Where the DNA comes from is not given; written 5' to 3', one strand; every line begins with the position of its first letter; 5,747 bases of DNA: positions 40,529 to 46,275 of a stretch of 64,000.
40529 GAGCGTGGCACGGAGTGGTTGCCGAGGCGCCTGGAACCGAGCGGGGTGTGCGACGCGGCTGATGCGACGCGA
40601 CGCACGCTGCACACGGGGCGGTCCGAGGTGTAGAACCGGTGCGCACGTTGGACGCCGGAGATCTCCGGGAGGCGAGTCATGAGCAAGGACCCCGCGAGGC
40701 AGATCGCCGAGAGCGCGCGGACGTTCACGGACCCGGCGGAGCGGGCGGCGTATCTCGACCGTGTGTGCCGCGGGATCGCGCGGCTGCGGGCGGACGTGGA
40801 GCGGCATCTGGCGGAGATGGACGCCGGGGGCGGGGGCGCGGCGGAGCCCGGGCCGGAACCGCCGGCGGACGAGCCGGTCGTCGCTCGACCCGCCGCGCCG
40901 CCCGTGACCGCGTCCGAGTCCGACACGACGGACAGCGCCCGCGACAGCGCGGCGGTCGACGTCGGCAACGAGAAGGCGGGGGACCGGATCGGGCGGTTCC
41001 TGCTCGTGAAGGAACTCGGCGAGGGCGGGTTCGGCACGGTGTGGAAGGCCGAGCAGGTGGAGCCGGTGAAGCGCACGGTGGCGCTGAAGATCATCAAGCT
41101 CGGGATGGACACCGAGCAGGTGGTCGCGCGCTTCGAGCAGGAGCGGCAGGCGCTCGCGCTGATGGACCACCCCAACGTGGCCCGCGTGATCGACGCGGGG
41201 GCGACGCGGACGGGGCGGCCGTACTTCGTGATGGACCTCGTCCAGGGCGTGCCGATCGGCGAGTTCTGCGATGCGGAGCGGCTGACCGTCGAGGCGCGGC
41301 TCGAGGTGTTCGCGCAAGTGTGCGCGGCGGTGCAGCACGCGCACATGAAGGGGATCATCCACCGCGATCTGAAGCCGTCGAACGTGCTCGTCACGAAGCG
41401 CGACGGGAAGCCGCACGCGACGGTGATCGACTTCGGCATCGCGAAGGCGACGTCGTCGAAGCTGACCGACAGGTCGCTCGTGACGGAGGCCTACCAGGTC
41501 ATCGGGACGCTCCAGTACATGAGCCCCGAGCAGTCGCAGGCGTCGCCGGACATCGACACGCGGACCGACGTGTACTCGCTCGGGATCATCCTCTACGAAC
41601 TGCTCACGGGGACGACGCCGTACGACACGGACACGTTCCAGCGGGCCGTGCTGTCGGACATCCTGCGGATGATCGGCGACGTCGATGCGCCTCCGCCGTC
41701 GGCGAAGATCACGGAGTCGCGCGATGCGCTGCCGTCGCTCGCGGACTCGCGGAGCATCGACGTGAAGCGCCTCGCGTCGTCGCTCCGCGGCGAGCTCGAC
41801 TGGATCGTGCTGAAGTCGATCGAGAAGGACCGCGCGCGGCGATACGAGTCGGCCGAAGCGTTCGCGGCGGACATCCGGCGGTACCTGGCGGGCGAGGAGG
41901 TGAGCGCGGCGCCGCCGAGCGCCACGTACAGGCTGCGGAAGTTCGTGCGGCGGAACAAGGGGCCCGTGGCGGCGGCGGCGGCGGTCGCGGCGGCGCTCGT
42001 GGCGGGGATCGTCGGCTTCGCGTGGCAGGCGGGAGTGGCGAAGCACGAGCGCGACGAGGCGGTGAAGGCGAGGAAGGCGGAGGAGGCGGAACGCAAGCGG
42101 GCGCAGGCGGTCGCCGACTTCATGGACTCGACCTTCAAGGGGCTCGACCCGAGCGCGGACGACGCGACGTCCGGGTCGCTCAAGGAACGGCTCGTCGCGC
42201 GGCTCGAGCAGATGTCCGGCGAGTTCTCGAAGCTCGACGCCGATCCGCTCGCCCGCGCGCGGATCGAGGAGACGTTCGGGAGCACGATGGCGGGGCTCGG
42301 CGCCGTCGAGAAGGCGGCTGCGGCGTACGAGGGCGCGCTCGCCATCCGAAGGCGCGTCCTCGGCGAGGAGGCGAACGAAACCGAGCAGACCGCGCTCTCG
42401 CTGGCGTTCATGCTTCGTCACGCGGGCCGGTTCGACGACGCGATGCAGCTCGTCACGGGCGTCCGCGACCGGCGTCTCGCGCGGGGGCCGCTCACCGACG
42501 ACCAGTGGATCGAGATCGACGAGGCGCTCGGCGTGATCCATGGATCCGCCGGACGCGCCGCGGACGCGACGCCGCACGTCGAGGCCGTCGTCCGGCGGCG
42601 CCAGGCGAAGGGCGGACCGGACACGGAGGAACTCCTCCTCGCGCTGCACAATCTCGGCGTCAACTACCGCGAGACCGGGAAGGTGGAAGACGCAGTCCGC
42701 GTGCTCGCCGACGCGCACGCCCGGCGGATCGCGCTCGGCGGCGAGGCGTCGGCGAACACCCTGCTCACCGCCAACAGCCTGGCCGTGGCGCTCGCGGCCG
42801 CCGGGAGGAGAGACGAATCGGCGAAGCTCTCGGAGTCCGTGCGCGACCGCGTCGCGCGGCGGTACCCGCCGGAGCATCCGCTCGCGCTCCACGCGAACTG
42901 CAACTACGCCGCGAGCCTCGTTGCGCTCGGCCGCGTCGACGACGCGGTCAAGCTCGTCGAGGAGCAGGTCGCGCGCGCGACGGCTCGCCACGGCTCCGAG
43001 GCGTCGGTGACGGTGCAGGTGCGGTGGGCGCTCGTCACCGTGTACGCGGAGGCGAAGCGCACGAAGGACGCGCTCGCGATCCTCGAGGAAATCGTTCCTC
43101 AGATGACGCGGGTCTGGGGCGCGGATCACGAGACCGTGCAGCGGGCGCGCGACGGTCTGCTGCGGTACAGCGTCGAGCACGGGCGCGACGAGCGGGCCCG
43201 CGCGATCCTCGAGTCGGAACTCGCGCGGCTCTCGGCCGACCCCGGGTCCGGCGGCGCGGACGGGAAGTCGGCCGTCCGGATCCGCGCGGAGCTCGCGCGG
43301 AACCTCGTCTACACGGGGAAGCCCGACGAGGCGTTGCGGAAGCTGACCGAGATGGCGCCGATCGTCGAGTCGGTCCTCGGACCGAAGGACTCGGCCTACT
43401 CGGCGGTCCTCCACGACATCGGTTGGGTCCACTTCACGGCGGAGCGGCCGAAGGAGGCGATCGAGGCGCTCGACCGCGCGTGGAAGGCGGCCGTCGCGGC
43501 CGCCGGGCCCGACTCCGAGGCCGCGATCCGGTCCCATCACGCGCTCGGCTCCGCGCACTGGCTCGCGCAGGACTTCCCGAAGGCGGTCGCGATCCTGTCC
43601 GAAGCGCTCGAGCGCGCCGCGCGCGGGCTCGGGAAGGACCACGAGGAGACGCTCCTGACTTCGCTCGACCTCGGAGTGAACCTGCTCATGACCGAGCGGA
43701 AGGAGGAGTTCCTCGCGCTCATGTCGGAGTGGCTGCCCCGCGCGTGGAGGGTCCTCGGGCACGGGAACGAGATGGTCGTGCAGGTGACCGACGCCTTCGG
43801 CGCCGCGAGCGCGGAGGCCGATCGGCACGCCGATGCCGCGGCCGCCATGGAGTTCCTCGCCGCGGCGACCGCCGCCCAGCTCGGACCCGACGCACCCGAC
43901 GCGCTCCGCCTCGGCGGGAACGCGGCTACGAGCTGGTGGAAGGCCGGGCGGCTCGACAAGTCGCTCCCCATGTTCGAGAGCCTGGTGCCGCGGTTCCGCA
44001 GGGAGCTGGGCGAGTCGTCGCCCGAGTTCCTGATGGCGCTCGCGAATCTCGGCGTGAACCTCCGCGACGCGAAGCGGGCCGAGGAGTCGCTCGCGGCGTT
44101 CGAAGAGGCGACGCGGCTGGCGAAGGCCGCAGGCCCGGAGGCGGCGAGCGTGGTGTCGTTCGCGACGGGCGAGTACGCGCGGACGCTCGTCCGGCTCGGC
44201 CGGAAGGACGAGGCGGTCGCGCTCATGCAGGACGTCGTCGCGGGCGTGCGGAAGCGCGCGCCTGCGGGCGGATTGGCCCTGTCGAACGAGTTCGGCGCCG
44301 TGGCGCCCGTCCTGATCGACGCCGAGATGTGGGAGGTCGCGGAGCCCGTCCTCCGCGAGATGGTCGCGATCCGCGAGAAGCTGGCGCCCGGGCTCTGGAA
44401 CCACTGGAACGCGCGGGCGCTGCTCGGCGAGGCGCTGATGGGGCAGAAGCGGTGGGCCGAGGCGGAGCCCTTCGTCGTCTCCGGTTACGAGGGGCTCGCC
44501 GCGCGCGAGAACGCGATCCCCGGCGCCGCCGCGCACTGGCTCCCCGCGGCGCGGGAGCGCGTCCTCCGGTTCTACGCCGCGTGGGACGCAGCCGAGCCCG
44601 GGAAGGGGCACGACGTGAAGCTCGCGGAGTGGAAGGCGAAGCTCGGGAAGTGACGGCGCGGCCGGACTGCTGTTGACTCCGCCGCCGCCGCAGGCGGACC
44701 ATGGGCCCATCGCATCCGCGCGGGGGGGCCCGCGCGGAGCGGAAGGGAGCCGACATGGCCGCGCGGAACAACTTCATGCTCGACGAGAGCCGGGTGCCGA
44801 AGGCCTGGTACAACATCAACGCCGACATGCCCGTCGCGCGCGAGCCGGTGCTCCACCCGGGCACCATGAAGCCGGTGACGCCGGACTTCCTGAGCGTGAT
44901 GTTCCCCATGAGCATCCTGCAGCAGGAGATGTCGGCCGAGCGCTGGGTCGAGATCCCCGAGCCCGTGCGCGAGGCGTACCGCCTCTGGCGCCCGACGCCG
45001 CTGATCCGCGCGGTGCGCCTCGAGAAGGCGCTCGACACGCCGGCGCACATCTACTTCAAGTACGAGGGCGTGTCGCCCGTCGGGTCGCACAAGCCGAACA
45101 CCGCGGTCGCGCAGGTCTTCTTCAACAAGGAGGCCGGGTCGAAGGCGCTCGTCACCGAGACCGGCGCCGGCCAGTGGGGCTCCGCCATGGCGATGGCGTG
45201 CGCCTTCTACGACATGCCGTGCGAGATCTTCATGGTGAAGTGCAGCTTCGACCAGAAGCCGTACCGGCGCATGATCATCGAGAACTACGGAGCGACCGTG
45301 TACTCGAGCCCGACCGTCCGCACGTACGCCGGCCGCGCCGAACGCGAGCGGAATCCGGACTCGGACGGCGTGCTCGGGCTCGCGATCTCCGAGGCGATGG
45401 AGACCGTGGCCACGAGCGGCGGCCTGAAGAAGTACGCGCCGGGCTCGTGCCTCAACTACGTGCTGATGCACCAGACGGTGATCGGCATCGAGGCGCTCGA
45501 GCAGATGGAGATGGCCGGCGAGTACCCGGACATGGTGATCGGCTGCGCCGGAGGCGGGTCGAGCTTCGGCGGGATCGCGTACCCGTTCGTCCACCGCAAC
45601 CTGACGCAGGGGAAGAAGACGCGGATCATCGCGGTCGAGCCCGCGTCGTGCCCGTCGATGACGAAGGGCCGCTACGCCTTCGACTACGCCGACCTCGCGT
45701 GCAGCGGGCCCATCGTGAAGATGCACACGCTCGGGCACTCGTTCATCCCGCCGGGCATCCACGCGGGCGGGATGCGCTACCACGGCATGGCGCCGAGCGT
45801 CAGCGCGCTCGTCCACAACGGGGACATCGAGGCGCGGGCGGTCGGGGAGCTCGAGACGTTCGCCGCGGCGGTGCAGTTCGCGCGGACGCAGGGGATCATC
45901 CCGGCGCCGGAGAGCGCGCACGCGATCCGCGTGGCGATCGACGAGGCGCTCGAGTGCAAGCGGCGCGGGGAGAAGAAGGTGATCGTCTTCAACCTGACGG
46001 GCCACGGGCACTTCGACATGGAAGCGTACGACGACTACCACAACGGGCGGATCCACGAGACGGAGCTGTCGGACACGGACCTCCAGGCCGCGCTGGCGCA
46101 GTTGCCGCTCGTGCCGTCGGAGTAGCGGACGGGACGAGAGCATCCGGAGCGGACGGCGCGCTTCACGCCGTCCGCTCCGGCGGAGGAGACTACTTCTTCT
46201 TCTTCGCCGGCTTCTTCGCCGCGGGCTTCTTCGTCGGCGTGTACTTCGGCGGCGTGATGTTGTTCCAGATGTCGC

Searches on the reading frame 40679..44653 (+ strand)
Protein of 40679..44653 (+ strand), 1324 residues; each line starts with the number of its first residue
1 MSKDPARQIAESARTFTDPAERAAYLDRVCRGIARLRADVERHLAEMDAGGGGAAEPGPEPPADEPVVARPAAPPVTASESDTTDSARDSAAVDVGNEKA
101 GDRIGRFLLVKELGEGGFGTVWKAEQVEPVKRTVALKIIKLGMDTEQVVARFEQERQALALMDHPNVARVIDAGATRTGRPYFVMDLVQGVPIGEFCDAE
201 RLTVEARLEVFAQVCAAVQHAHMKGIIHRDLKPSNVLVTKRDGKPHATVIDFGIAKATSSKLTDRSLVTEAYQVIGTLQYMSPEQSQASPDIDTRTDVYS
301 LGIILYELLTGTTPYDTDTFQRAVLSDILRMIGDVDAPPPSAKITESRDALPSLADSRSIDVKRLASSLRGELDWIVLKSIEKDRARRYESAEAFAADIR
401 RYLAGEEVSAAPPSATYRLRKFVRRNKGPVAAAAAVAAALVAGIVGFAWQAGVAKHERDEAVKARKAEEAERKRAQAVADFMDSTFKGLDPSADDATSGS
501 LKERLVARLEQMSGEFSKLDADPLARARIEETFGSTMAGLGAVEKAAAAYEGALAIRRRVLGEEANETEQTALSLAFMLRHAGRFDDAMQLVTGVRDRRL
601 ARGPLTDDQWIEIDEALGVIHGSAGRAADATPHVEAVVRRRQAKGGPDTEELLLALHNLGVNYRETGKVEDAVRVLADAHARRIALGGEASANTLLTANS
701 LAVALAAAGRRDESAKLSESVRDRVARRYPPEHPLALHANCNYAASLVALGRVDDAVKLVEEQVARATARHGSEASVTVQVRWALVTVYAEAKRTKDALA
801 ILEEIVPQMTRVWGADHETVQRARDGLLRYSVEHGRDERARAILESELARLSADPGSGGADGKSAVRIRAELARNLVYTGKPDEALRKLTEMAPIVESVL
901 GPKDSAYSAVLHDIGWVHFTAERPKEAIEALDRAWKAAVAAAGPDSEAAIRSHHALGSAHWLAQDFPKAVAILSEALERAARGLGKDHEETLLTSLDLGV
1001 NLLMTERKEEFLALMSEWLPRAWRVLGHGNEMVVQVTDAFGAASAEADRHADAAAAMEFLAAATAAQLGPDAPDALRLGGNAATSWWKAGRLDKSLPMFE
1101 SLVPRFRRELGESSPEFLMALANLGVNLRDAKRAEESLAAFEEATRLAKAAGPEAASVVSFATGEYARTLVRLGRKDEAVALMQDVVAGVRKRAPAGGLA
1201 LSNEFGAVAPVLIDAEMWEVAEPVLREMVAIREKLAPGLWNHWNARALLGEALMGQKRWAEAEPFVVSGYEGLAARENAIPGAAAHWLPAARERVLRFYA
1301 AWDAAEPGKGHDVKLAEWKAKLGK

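Call 76: search_protein_families(library=pfam, proteins=[window:40679-44653:+], max_evalue=0.001)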
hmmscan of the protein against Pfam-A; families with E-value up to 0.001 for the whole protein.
window:40679-44653:+ (1324 aa): 16 families
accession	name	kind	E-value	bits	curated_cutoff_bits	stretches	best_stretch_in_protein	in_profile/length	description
PF13424.12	TPR_12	-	4.7e-54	180.9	30.1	6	951-1010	4-63/77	Tetratricopeptide repeat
PF00069.31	Pkinase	-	1.7e-41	142.8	31.7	1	110-330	4-212/263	Protein kinase domain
PF13374.12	TPR_10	-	5.7e-33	112.4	27.5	0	653-685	2-34/42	Tetratricopeptide repeat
PF07714.23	PK_Tyr_Ser-Thr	-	9.2e-32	110.8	23.1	1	109-318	3-208/258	Protein tyrosine and serine/threonine kinase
PF07719.23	TPR_2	-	3e-14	52.3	27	0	1120-1149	3-32/34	Tetratricopeptide repeat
PF13181.12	TPR_8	-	1.2e-08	34.8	25.7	0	1120-1149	3-32/34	Tetratricopeptide repeat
PF14559.12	TPR_19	-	5.6e-08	33.4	25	0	1213-1263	2-45/68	Tetratricopeptide repeat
PF00515.34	TPR_1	-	2.6e-07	30.6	27.8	0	911-934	4-27/34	Tetratricopeptide repeat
PF13176.12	TPR_7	-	1.6e-06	28.1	27.9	0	655-679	1-27/36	Tetratricopeptide repeat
PF17667.7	Pkinase_fungal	-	1.6e-06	27.6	24.1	1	192-285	278-364/387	Fungal protein kinase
PF24885.1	TPR_NPHP3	-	5.2e-06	26.5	100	0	925-990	116-181/239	Nephrocystin-3 TPR domain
PF03109.22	ABC1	-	2.3e-05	24.1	22.9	1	177-262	139-221/244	ABC1 atypical kinase-like domain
PF01636.29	APH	-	2.5e-05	24.6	23.2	1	204-255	147-197/239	Phosphotransferase enzyme family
PF07721.20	TPR_4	-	9.3e-05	23.1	27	0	1164-1184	5-25/26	Tetratricopeptide repeat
PF06293.20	Kdo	-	0.0002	21.3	21.3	1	200-254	113-168/207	Lipopolysaccharide kinase (Kdo/WaaP) family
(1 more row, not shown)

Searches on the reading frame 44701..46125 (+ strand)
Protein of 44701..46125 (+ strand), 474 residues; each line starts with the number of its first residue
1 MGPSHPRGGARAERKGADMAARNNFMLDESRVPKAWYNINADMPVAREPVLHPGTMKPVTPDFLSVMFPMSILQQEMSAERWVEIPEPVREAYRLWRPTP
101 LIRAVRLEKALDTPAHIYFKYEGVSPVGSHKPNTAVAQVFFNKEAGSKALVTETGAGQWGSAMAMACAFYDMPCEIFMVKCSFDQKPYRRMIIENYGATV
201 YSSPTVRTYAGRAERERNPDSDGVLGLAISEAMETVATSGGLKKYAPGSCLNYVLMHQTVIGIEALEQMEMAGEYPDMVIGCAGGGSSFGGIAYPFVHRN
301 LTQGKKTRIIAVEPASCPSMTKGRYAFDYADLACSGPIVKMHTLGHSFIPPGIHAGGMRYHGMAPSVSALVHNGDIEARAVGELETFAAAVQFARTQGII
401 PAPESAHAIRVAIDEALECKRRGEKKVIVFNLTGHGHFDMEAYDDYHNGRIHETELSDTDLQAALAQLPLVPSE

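Call 76: search_protein_families(library=pfam, proteins=[window:44701-46125:+], max_evalue=0.001)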
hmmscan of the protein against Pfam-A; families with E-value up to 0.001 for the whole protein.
window:44701-46125:+ (474 aa): 1 family
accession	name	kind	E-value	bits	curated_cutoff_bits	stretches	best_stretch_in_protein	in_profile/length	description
PF00291.31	PALP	-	5.9e-44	151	35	1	96-434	5-295/295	Pyridoxal-phosphate dependent enzyme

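Call 80: search_protein_families(library=ncbifam, proteins=[window:44701-46125:+], max_evalue=0.001)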
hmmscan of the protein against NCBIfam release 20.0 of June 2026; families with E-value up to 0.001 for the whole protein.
window:44701-46125:+ (474 aa): 24 families
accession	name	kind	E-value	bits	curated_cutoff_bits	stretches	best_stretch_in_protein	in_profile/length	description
NF009057.0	PRK12391.1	equivalog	8.8e-204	677.1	366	1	23-461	4-440/441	TrpB-like pyridoxal phosphate-dependent enzyme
TIGR01415.1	trpB_rel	hypoth_equivalog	2.9e-177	589.6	518.85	1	32-449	1-418/419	TrpB-like pyridoxal phosphate-dependent enzyme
TIGR00263.1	trpB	equivalog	2.5e-42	145.4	392.45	1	97-442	49-380/385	tryptophan synthase subunit beta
NF010376.0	PRK13803.1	equivalog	7.2e-41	140.7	819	2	254-448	405-596/600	bifunctional phosphoribosylanthranilate isomerase/tryptophan synthase subunit beta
NF010375.0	PRK13802.1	equivalog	3.5e-24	84.9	1386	1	96-444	324-670/695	bifunctional indole-3-glycerol phosphate synthase/tryptophan synthase subunit beta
NF006050.0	PRK08197.1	equivalog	2.6e-14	52.8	303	2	99-210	81-187/406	threonine synthase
NF004996.0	PRK06381.1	equivalog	2.9e-13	49.6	266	1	98-201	15-113/319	threonine synthase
TIGR02079.1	THD1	equivalog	1.2e-12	47.3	440.55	2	252-322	148-212/410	threonine ammonia-lyase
NF006390.0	PRK08639.1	equivalog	1.3e-12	47.5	421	2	92-189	19-114/418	threonine ammonia-lyase IlvA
NF006094.0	PRK08246.1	subfamily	3.5e-12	46.3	331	1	96-336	21-222/310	serine/threonine dehydratase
NF005292.0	PRK06815.1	equivalog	3.4e-10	39.5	371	1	96-202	19-120/320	threonine/serine dehydratase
TIGR01136.1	cysKM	subfamily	7e-09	35.5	344.15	1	99-334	8-208/299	cysteine synthase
TIGR01139.1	cysK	equivalog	3.2e-08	33.2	350.95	1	99-350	8-208/298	cysteine synthase A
NF005147.0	PRK06608.1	equivalog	1.1e-07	31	380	1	97-242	23-161/339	serine/threonine dehydratase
NF040741.1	ornith_OrtB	equivalog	4.5e-07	28.7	550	1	112-187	79-151/464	2-amino-4-oxopentanoate thiolase subunit OrtB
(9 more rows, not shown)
